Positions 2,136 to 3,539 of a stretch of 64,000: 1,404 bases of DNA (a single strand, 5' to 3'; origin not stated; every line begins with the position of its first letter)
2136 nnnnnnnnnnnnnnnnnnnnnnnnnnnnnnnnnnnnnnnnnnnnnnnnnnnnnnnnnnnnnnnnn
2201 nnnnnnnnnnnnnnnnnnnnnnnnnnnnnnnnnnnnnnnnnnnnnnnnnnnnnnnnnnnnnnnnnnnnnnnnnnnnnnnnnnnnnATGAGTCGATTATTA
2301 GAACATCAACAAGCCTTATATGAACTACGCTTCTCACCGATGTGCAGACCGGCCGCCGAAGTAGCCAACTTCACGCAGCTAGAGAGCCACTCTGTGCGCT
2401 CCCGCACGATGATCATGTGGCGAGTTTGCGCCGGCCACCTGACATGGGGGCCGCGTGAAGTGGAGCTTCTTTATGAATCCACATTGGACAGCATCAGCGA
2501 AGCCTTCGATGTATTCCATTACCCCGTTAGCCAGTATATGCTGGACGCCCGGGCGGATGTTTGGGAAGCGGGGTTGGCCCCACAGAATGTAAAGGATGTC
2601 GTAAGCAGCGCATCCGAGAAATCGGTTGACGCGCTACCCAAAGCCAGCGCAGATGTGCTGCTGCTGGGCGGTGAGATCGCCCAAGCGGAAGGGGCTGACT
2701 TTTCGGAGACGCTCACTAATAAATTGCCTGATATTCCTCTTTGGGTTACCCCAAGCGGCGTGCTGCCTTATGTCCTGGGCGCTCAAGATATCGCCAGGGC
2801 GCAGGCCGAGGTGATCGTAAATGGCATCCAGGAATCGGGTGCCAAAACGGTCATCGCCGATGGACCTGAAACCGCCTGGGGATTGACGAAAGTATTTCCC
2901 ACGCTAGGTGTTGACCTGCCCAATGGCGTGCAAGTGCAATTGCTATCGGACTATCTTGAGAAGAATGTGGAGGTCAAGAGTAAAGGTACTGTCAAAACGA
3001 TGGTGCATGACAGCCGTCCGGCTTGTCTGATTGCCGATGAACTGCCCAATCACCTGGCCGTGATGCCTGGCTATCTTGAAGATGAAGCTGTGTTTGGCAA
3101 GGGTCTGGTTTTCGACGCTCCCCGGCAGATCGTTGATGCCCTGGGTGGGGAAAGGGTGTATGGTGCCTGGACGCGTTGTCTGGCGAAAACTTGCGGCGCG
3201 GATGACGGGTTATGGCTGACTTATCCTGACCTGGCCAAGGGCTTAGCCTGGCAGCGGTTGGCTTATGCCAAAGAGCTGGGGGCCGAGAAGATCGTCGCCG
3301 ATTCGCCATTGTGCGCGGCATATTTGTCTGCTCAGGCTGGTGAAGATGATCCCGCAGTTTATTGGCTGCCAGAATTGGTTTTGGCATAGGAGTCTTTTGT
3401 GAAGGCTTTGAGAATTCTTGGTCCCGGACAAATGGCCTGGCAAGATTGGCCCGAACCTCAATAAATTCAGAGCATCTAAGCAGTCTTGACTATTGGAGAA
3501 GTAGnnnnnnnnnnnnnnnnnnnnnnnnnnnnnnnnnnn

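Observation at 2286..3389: GlcF/HdrD-like partner subunit with Fe-S cysteines systematically replaced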

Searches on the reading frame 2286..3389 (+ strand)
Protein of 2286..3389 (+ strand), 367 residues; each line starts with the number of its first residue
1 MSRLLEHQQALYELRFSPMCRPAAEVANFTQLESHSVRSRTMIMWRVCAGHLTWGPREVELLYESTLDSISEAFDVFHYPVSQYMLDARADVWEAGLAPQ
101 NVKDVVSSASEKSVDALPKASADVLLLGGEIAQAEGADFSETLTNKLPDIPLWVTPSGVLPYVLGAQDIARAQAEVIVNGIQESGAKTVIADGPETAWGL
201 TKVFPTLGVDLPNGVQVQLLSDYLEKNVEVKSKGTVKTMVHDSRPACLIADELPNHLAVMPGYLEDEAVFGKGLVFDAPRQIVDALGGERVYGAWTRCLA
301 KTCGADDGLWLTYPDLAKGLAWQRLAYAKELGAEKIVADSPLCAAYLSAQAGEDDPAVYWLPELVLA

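Call 3: search_protein_families(library=pfam, proteins=[window:2286-3389:+], max_evalue=1)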
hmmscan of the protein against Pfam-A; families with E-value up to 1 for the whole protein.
window:2286-3389:+ (367 aa): 1 family
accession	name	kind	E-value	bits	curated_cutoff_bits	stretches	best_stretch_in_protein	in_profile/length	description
PF02754.22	CCG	-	0.047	14.2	20.6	1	303-347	41-84/85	Cysteine-rich domain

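Call 4: search_protein_families(library=ncbifam, proteins=[window:2286-3389:+], max_evalue=1)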
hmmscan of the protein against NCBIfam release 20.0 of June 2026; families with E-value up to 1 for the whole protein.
window:2286-3389:+ (367 aa): 2 families
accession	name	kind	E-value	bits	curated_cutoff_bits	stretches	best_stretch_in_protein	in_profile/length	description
NF004898.0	PRK06259.1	equivalog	0.014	14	385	1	275-347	393-463/488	fumarate reductase (CoM/CoB) subunit TfrB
NF045670.1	quin_L_LdhH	equivalog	0.18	10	800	1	275-347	616-685/706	L-lactate dehydrogenase (quinone) large subunit LdhH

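Call 5: find_homologous_proteins(query=window:2286-3389:+, max_evalue=0.001)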
Query window:2286-3389:+ (367 aa): 221 proteins with E <= 0.001 among 8000 candidates; the best 120 are listed.
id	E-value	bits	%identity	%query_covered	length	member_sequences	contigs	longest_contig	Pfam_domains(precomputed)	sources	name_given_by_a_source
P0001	1.0e-244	829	100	100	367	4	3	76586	-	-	-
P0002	2.3e-189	647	77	99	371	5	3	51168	-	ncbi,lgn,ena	-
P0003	1.8e-174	598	71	99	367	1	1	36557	-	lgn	-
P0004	1.9e-168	578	69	99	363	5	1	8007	-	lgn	-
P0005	7.8e-168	576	70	99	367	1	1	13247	-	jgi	-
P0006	2.9e-167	574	68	100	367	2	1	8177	-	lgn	-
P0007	5.8e-167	573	68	99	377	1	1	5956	-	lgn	-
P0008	7.6e-162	557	67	99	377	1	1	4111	-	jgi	jgi:hypothetical protein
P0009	1.7e-155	536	62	100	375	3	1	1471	-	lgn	-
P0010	2.6e-151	522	67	95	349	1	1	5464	-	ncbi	-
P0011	2.1e-145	502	61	99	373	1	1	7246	-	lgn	-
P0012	8.7e-144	497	63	99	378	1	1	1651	-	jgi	jgi:hypothetical protein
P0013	5.8e-141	488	61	99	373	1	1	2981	-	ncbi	-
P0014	1.1e-140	487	61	99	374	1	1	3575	-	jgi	-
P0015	1.9e-139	483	61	99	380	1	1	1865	-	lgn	-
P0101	2.3e-124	433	54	99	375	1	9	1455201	-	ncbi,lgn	-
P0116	1.8e-122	427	57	99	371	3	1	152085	-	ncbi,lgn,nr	ncbi:MAG: hypothetical protein FOGNACKC_05219 [Anaerolineae bacterium]|nr:hypothetical protein [Anae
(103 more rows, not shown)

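Call 6: search_solved_structures(query=window:2286-3389:+, max_evalue=10, show_alignments=3)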
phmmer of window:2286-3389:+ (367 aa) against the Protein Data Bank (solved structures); distinct sequences matched with E-value up to 10: 2.
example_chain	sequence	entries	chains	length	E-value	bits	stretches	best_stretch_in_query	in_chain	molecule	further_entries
5mye_A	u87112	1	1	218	0.82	11.8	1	147-207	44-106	Dehydroascorbate reductase family protein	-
2n5f_A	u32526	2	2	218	1.9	10.7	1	147-207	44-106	Dehydroascorbate reductase family protein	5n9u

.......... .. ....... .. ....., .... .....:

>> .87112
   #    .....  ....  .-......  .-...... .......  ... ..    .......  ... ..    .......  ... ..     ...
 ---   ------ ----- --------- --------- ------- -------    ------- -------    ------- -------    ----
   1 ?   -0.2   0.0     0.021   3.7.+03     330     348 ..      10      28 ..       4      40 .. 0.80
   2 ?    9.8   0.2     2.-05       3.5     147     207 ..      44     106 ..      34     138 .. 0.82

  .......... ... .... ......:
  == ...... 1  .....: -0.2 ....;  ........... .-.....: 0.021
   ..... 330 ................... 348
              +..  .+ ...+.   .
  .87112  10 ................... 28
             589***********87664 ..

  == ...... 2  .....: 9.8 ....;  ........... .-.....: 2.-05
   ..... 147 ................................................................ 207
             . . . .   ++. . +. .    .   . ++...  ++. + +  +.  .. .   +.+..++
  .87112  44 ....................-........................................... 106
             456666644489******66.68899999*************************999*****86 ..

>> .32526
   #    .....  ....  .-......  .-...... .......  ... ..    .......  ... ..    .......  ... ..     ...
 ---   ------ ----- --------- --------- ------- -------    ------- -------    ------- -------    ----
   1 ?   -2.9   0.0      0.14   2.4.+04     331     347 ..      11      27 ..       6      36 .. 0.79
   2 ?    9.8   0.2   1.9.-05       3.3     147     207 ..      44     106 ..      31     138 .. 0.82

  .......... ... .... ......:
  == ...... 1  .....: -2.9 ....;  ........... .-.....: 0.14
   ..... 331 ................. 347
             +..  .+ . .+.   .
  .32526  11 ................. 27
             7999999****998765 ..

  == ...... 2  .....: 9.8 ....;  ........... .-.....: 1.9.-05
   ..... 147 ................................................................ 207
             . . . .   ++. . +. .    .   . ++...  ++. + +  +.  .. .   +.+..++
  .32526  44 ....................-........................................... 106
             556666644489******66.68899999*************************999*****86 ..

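Call 9: search_solved_structures(query=A1, max_evalue=10, show_alignments=4)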
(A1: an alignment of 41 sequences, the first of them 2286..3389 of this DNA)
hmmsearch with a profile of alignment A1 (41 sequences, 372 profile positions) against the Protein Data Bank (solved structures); distinct sequences matched with E-value up to 10: 2.
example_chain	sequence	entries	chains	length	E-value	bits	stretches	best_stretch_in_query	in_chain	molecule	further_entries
4xfr_A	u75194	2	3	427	0.082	15.2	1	90-221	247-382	Uncharacterized protein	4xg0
5c4q_A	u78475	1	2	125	0.98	11.6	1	74-151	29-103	Bromodomain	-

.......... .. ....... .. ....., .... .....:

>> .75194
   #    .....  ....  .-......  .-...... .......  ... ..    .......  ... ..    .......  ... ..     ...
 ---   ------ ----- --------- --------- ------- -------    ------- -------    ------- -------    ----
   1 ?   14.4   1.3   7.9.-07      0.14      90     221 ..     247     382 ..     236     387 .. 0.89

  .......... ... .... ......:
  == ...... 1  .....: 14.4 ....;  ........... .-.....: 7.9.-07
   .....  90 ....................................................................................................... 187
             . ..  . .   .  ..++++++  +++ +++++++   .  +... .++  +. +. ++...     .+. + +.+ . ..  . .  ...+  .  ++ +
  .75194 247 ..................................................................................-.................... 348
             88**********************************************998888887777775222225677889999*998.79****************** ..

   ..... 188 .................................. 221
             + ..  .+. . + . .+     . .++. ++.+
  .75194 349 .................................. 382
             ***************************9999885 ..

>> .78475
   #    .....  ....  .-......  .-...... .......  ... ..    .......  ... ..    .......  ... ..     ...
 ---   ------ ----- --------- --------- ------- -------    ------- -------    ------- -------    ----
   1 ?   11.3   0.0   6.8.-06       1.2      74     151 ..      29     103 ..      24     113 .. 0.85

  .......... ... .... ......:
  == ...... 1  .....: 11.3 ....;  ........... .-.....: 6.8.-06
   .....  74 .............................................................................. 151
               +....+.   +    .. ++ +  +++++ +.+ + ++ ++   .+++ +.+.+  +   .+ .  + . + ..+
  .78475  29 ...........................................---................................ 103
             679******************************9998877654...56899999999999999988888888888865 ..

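Call 14: find_encoding_contigs(protein=P0002, flank=8000, max_places=3)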
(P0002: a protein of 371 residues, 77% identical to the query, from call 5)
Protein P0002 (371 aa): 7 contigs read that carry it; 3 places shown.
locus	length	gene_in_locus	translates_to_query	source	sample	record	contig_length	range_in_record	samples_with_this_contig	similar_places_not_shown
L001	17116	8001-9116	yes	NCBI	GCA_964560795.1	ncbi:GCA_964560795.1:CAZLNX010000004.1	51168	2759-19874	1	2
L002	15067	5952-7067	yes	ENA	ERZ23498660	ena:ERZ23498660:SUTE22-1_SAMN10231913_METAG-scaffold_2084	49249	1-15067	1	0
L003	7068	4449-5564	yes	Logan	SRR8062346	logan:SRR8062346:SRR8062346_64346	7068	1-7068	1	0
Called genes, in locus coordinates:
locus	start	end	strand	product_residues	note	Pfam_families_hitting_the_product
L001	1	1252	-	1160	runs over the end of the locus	-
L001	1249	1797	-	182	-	-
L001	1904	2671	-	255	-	-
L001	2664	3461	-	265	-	-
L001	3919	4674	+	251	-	PF09339:HTH_IclR, PF12802:MarR_2, PF13412:HTH_24 (weak), PF01614:IclR_C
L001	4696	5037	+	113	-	PF00190:Cupin_1 (weak), PF07883:Cupin_2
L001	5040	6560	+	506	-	PF00370:FGGY_N, PF02782:FGGY_C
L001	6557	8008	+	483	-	PF01565:FAD_binding_4, PF02913:FAD-oxidase_C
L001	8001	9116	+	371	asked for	-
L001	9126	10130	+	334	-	PF08240:ADH_N, PF16912:Glu_dehyd_C, PF00107:ADH_zinc_N, PF13602:ADH_zinc_N_2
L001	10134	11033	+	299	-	PF13292:DXP_synthase_N (faint), PF00456:Transketolase_N, PF00676:E1_dh (weak)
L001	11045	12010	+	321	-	PF02779:Transket_pyr, PF22613:Transketolase_C_1 (weak), PF02780:Transketolase_C, PF17147:PFOR_II (weak)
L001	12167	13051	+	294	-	PF00528:BPD_transp_1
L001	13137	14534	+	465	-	PF01547:SBP_bac_1, PF13416:SBP_bac_8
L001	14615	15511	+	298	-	PF00528:BPD_transp_1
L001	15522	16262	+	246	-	PF01026:TatD_DNase (weak), PF04909:Amidohydro_2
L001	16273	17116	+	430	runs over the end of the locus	PF07690:MFS_1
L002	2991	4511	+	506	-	PF00370:FGGY_N, PF02782:FGGY_C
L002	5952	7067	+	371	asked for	-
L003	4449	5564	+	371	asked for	-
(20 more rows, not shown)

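Call 15: predict_structure(alignment_id=A1)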
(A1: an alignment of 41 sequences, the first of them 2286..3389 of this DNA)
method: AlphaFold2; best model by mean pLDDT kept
length: 367 residues; sequences in the alignment: 41
mean_pLDDT: 91.3   pTM: 0.92
mean pLDDT of the five models: 91.3, 89.0, 88.1, 85.2, 84.6
residues with pLDDT >= 90: 257; 70-90: 97; 50-70: 13; < 50: 0
segments of 3 or more residues with pLDDT < 50: none
pLDDT, mean of each block of 10 residues (from residue 1): 89 75 71 84 92 94 88 82 95 97 96 83 90 86 90 95 98 97 95 98 98 97 93 90 94 85 84 95 95 90 91 95 96 97 97 96 87
secondary structure, 60 per line:
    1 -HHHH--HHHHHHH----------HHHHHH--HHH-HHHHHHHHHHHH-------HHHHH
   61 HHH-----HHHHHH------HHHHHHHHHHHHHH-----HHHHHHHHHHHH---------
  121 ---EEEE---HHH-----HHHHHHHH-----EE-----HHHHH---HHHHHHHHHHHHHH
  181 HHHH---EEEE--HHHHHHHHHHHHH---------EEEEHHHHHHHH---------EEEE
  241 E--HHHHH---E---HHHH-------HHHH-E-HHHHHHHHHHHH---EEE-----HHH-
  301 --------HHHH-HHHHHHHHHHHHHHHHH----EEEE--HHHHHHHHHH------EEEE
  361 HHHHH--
elements in order: H2-5 H8-14 H25-30 H37-48 H56-63 H69-74 H81-94 H100-111 E124-127 H139-146 H159-163 H167-184 E188-191 H194-206 E216-219 H220-227 E237-241 H244-248 H256-259 H267-270 H274-285 E289-291 H309-312 H314-330 E335-338 H341-350 E357-360 H361-365

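Call 16: find_encoding_contigs(protein=P0101, flank=8000, max_places=2)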
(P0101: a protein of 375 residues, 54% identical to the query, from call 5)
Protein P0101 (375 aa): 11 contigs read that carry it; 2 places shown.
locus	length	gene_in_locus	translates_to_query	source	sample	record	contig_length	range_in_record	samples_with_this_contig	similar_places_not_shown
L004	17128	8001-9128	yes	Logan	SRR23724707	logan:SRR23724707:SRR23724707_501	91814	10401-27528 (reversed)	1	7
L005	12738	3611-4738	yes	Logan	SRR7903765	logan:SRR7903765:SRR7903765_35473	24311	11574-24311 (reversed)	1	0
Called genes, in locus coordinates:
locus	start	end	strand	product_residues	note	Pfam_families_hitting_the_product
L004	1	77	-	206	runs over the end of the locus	PF01865:PhoU_div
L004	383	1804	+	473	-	PF03446:NAD_binding_2, PF00393:6PGD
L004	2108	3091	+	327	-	PF00535:Glycos_transf_2, PF10111:Glyco_tranf_2_2, PF13506:Glyco_transf_21 (weak), PF13641:Glyco_tranf_2_3, PF13632:Glyco_trans_2_3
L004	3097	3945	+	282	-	PF01522:Polysacc_deac_1, PF11959:DUF3473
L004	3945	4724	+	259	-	PF00551:Formyl_trans_N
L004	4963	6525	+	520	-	PF00370:FGGY_N, PF02782:FGGY_C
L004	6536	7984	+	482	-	PF01565:FAD_binding_4, PF02913:FAD-oxidase_C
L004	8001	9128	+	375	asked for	-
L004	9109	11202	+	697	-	PF25837:Apionate_lact_N, PF25838:Apionate_lact_M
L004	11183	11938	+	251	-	PF09339:HTH_IclR, PF12802:MarR_2 (faint), PF01614:IclR_C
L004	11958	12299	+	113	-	PF07883:Cupin_2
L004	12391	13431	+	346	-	PF08240:ADH_N, PF16912:Glu_dehyd_C, PF00107:ADH_zinc_N, PF13602:ADH_zinc_N_2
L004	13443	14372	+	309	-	PF13292:DXP_synthase_N, PF00456:Transketolase_N, PF02775:TPP_enzyme_C (faint), PF00676:E1_dh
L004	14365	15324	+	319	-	PF02779:Transket_pyr, PF22613:Transketolase_C_1 (weak), PF02780:Transketolase_C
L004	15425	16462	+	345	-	PF01408:GFO_IDH_MocA, PF02894:GFO_IDH_MocA_C, PF22725:GFO_IDH_MocA_C3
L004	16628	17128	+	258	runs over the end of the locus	PF08220:HTH_DeoR, PF08279:HTH_11 (weak), PF00455:DeoRC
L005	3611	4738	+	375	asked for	-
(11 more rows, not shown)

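Call 17: find_encoding_contigs(protein=P0116, flank=8000, max_places=2)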
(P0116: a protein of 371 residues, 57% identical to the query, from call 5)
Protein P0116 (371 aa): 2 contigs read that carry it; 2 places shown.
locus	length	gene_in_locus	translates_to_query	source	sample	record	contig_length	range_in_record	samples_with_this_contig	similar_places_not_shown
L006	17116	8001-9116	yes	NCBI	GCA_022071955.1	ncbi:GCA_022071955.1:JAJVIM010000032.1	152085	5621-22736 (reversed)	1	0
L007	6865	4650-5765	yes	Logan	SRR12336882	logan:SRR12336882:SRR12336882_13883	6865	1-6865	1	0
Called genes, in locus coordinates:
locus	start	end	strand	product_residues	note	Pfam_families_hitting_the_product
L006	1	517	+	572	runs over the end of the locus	PF01368:DHH, PF02272:DHHA1, PF17768:RecJ_OB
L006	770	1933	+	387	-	-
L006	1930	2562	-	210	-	PF12535:Nudix_N, PF00293:NUDIX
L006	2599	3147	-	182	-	PF07929:PRiA4_ORF3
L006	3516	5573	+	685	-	PF01751:Toprim, PF01131:Topoisom_bac, PF01396:Zn_ribbon_Top1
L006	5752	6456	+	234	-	PF00392:GntR, PF07729:FCD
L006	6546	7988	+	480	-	PF01565:FAD_binding_4, PF02913:FAD-oxidase_C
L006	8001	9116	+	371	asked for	-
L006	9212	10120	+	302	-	PF01261:AP_endonuc_2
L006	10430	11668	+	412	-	PF06792:UPF0261, PF23189:UPF0261_C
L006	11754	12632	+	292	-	PF02633:Creatininase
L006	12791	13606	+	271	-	PF10370:Rv2993c-like_N, PF01557:FAA_hydrolase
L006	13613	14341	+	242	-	PF00392:GntR, PF07729:FCD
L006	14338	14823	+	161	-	PF06240:COXG, PF10604:Polyketide_cyc2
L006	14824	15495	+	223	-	PF04199:Cyclase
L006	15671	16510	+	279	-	PF00941:FAD_binding_5, PF03450:CO_deh_flav_C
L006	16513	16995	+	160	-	PF13085:Fer2_3, PF00111:Fer2, PF01799:Fer2_2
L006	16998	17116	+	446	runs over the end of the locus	PF01315:Ald_Xan_dh_C, PF02738:MoCoBD_1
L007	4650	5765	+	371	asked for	-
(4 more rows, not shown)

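Call 19: search_protein_representatives(alignment_id=A1)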
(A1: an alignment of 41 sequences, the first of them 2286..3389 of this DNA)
Query: 41 sequences, 372 profile positions. Proteins with E-value up to 0.001 (for the whole library): 1031; up to 1e-10: 254; up to 1e-30: 51. The best 150 are listed.
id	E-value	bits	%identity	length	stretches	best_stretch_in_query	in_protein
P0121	8.2e-161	551.6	-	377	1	3-371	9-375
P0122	1.2e-121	422.7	-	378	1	4-371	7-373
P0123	5.8e-115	400.7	-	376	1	2-370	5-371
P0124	2.5e-114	398.6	-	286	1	85-370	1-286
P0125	4.1e-112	391.3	-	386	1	2-370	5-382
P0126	3.8e-107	375.0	-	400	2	114-370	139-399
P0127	6.0e-107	374.3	-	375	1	1-371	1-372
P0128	1.2e-104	366.8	-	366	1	3-369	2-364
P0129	1.8e-102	359.6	-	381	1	3-371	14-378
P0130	2.9e-102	358.9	-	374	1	2-370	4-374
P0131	1.6e-101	356.5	-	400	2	133-370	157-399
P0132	1.9e-101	356.2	-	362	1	3-368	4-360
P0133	4.7e-100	351.7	-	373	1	6-370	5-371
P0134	1.3e-99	350.2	-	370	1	3-369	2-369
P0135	2.0e-97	343.0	-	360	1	4-370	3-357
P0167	1.2e-35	139.7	-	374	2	3-247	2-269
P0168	9.4e-33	130.2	-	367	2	10-235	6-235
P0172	2.8e-30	122.0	-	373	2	1-240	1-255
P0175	4.0e-29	118.2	-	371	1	11-370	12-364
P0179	6.4e-28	114.3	-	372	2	3-233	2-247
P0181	4.0e-27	111.7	-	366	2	5-248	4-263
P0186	4.3e-26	108.3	-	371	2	13-240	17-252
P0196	2.3e-24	102.6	-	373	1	4-370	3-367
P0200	2.1e-23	99.5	-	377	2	13-247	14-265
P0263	6.9e-15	71.4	-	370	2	8-247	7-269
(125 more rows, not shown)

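Call 21: fold_search(model_id=the predicted structure, library=pdb)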
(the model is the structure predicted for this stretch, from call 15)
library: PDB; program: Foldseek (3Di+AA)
matches with E <= 10: 362; with E <= 0.001: 7
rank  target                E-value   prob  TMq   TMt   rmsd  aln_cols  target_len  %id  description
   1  9a6l_A                1.4e-06  1.00  0.45  0.67   5.5       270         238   12  Integrative model of LUTA-LUTB by crosslinking MS and deep learning (released 2024-09-18)
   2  8rvy_b                3.2e-06  1.00  0.43  0.54   6.4       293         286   17  CryoEM structure of the Elp-Hdr complex of Methanothermobacter marburgensis state 1 (composite structure) (released 2025-05-14)
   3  8rvy_B                1.8e-05  1.00  0.47  0.58   5.3       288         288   17  CryoEM structure of the Elp-Hdr complex of Methanothermobacter marburgensis state 1 (composite structure) (released 2025-05-14)
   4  8rwn_B                1.9e-05  1.00  0.45  0.56   5.5       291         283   17  CryoEM structure of the Hdr(ABC)2 subunits of the Elp-Hdr complex of Methanothermobacter marburgensis (released 2025-05-14)
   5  8rvu_B                2.8e-05  1.00  0.46  0.58   5.4       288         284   17  CryoEM structure of the Elp-Hdr complex of Methanothermobacter marburgensis state 2 (composite structure) (released 2025-05-14)
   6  5odc_B                6.4e-05  1.00  0.43  0.53   6.1       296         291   15  Heterodisulfide reductase / [NiFe]-hydrogenase complex from Methanothermococcus thermolithotrophicus at 2.3 A resoluti (released 2017-08-30)
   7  3kwl                  4.7e-04  1.00  0.60  0.46   7.1       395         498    9  Crystal structure of a hypothetical protein from Helicobacter pylori (released 2010-12-01)
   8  5hj7_B                1.3e-03  1.00  0.31  0.40   7.8       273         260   14  Glutamate Racemase Mycobacterium tuberculosis (MurI) with bound D-glutamate, 2.3 Angstrom resolution, X-ray diffractio (released 2016-05-25)
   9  2gzm_B                1.9e-03  1.00  0.30  0.38   8.5       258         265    9  Crystal Structure of the Glutamate Racemase from Bacillus anthracis (released 2007-05-29)
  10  5hj7_A                1.9e-03  1.00  0.29  0.38   8.2       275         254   13  Glutamate Racemase Mycobacterium tuberculosis (MurI) with bound D-glutamate, 2.3 Angstrom resolution, X-ray diffractio (released 2016-05-25)
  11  1jfl_A                2.1e-03  1.00  0.30  0.43   7.4       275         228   13  CRYSTAL STRUCTURE DETERMINATION OF ASPARTATE RACEMASE FROM AN ARCHAEA (released 2002-06-05)
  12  7bkb_B                2.7e-03  1.00  0.44  0.53   6.8       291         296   14  Formate dehydrogenase - heterodisulfide reductase - formylmethanofuran dehydrogenase complex from Methanospirillum hun (released 2021-09-29)
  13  2dx7_A                3.6e-03  1.00  0.31  0.43   7.2       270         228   13  Crystal structure of Pyrococcus horikoshii OT3 aspartate racemase complex with citric acid (released 2007-08-28)
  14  5ijw_A                3.9e-03  1.00  0.29  0.36   8.5       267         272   11  Glutamate Racemase (MurI) from Mycobacterium smegmatis with bound D-glutamate, 1.8 Angstrom resolution, X-ray diffract (released 2016-05-25)
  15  5ijw_B                6.4e-03  0.99  0.28  0.35   8.7       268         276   12  Glutamate Racemase (MurI) from Mycobacterium smegmatis with bound D-glutamate, 1.8 Angstrom resolution, X-ray diffract (released 2016-05-25)
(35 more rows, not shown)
